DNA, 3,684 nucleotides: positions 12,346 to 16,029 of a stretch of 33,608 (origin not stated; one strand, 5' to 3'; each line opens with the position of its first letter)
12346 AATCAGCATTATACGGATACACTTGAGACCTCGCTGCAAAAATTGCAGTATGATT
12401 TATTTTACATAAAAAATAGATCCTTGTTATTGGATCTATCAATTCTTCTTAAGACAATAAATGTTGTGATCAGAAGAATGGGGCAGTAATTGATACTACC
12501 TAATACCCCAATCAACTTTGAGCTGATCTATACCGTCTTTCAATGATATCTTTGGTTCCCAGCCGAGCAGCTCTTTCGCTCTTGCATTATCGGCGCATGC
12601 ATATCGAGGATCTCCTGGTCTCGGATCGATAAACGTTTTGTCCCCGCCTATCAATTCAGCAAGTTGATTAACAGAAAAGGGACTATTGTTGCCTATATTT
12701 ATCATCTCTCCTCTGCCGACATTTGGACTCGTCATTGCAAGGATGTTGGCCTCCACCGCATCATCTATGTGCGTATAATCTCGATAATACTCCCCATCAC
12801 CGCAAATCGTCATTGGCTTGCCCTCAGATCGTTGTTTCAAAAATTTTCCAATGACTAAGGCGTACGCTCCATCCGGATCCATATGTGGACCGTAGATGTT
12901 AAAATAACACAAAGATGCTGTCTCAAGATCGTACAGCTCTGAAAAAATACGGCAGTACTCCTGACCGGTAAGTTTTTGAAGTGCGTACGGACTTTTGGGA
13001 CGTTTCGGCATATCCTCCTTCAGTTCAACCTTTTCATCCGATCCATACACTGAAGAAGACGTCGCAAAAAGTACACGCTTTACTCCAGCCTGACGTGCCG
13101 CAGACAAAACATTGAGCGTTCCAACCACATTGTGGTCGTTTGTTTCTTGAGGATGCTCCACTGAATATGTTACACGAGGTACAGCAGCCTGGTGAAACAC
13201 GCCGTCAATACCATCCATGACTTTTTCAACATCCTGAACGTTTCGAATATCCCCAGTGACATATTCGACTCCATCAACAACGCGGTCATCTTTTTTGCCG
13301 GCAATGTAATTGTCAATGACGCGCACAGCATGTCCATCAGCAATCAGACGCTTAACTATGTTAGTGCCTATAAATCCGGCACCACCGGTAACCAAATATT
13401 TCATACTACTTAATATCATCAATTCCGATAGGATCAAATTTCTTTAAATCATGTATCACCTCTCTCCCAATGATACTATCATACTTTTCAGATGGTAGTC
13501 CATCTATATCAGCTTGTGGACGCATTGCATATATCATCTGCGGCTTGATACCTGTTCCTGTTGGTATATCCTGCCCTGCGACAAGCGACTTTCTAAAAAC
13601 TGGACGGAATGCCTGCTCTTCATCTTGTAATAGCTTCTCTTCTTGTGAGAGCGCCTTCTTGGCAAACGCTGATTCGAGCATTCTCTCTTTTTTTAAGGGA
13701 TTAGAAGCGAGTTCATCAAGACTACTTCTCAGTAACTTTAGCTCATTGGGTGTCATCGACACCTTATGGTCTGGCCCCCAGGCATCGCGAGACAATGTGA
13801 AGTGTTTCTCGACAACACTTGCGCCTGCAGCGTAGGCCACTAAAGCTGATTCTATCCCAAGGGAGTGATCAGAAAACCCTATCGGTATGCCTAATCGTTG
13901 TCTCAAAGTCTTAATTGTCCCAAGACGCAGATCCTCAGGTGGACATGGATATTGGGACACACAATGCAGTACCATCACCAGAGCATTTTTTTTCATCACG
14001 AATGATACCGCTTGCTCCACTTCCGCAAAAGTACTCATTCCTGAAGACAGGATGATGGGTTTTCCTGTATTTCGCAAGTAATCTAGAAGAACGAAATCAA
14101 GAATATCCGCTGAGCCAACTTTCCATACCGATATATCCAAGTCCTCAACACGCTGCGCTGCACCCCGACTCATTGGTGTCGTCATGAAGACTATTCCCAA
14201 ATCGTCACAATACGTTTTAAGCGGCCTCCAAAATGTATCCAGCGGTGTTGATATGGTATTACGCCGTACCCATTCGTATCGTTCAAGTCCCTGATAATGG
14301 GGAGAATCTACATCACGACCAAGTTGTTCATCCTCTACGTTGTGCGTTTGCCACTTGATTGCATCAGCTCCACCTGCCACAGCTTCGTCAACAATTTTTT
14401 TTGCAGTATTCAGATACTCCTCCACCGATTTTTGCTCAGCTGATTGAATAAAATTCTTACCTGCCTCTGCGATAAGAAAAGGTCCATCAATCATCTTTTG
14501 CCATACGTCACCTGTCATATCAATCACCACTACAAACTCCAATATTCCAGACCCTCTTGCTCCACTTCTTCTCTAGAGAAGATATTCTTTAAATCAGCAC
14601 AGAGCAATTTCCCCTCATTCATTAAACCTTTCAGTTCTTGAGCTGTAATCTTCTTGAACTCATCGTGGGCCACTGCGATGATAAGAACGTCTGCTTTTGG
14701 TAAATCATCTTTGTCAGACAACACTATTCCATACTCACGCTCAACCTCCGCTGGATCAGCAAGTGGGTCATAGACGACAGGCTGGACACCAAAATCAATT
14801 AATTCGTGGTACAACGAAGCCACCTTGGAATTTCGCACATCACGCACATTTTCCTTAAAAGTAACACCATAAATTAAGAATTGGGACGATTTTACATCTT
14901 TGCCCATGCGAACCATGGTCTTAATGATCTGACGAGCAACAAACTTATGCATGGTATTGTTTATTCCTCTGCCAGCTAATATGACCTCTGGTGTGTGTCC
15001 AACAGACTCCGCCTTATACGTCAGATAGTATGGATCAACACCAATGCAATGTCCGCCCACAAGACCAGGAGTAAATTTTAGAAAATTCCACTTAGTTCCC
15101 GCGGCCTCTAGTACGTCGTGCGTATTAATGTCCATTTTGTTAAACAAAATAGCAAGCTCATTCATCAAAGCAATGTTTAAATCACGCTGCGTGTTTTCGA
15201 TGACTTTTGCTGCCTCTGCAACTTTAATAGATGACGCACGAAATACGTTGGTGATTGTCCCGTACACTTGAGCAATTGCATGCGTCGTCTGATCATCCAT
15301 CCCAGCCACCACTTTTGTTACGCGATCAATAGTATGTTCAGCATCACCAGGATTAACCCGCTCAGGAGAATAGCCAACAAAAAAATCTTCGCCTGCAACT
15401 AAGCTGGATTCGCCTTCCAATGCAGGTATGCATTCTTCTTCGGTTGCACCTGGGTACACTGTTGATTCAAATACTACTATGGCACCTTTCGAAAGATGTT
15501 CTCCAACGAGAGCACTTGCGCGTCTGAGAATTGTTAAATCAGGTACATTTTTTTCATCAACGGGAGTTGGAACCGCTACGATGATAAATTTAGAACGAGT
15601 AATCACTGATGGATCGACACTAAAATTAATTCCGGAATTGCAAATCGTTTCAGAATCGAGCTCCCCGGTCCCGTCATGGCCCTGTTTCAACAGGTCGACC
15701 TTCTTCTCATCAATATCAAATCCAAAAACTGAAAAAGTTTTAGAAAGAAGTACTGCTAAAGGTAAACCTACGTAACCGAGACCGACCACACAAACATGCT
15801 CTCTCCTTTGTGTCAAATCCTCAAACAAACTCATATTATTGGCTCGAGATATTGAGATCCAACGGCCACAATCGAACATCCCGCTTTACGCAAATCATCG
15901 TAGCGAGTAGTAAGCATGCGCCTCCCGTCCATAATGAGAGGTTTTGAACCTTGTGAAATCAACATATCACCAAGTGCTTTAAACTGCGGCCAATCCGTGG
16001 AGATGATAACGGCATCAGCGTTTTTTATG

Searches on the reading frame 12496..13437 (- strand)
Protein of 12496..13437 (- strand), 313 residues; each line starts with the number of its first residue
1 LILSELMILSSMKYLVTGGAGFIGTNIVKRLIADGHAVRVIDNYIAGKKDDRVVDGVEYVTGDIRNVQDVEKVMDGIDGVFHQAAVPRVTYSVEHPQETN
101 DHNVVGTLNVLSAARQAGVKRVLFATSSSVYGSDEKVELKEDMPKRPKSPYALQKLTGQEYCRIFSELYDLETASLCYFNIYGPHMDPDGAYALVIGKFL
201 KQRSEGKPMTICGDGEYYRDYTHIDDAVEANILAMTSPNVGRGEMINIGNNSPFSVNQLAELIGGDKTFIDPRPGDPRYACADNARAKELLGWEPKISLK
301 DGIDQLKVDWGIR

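Call 9: search_protein_families(library=pfam, proteins=[window:12496-13437:-], max_evalue=0.001)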
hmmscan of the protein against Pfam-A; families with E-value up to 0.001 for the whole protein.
window:12496-13437:- (313 aa): 9 families
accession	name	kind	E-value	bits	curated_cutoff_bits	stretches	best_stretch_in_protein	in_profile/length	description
PF01370.27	Epimerase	-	1.6e-61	208.3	20.9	1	15-249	2-240/240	NAD dependent epimerase/dehydratase family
PF16363.11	GDP_Man_Dehyd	-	1.4e-53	182.9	27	1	15-305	1-331/332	GDP-mannose 4,6 dehydratase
PF01073.25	3Beta_HSD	-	2.5e-25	89.5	22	1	15-236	1-230/280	3-beta hydroxysteroid dehydrogenase/isomerase family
PF02719.21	Polysacc_synt_2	-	5.8e-15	55.7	20.2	1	15-261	2-241/293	Polysaccharide biosynthesis protein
PF13460.12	NAD_binding_10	-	6.6e-14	52.6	27.2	1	18-134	1-105/184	NAD(P)H-binding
PF07993.18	NAD_binding_4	-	2.1e-10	40.6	20.1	1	68-157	80-166/258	Male sterility protein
PF04321.23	RmlD_sub_bind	-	7.9e-09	35.4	27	1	12-161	1-135/287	RmlD substrate binding domain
PF05368.20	NmrA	-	2.5e-08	34.3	27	1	14-127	5-107/298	NmrA-like family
PF08659.16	KR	-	0.00041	20.8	22.6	0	14-132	3-142/180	KR domain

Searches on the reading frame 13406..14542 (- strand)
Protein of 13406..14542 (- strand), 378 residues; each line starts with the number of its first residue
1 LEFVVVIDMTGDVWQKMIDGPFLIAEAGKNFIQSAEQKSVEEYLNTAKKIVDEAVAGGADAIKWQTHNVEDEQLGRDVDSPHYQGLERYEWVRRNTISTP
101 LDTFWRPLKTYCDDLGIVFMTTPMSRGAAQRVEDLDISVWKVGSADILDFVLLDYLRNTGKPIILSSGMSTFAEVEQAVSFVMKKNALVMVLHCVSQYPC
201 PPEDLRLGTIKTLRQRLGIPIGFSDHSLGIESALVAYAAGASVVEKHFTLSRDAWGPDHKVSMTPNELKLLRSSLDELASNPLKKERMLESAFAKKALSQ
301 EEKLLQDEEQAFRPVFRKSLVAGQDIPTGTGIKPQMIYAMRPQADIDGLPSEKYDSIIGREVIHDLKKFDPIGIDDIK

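Call 9: search_protein_families(library=pfam, proteins=[window:13406-14542:-], max_evalue=0.001)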
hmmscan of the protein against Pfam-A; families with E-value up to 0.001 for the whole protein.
window:13406-14542:- (378 aa): 2 families
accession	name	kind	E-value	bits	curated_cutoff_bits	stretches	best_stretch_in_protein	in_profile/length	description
PF03102.20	NeuB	-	7.6e-67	225.7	22.1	1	50-278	1-232/241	NeuB family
PF08666.17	SAF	-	4.7e-05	24.3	21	1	318-372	2-57/63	SAF domain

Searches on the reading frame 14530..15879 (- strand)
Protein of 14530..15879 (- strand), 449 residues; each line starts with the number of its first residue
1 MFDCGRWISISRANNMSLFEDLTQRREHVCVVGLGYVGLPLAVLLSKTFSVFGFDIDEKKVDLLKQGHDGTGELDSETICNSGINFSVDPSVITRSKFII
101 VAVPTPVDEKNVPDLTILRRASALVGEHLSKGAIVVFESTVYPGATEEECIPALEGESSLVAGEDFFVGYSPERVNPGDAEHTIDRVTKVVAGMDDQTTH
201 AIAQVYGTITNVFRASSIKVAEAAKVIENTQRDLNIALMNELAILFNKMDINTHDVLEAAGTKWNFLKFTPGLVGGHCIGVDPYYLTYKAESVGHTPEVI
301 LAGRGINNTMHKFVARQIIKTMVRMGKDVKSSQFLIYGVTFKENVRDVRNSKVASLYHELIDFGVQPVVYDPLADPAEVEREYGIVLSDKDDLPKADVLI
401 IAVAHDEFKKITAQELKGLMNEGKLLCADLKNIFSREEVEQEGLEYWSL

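Call 8: search_protein_families(library=pfam, proteins=[window:14530-15879:-], max_evalue=0.001)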
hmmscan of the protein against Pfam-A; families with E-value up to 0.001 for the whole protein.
window:14530-15879:- (449 aa): 5 families
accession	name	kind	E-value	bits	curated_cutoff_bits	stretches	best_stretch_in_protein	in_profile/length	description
PF03721.20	UDPG_MGDP_dh_N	-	2.4e-35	122.3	27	1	28-202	2-183/187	UDP-glucose/GDP-mannose dehydrogenase family, NAD binding domain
PF00984.24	UDPG_MGDP_dh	-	4.4e-24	84.8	25.4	1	220-308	2-93/94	UDP-glucose/GDP-mannose dehydrogenase family, central domain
PF03720.21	UDPG_MGDP_dh_C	-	5.6e-22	78.5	30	1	335-435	1-102/103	UDP-glucose/GDP-mannose dehydrogenase family, UDP binding domain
PF01210.29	NAD_Gly3P_dh_N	-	5.4e-05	23.6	23.1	0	29-121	2-95/158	NAD-dependent glycerol-3-phosphate dehydrogenase N-terminus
PF03446.21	NAD_binding_2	-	0.00015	22.3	21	0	29-148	2-102/161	NAD binding domain of 6-phosphogluconate dehydrogenase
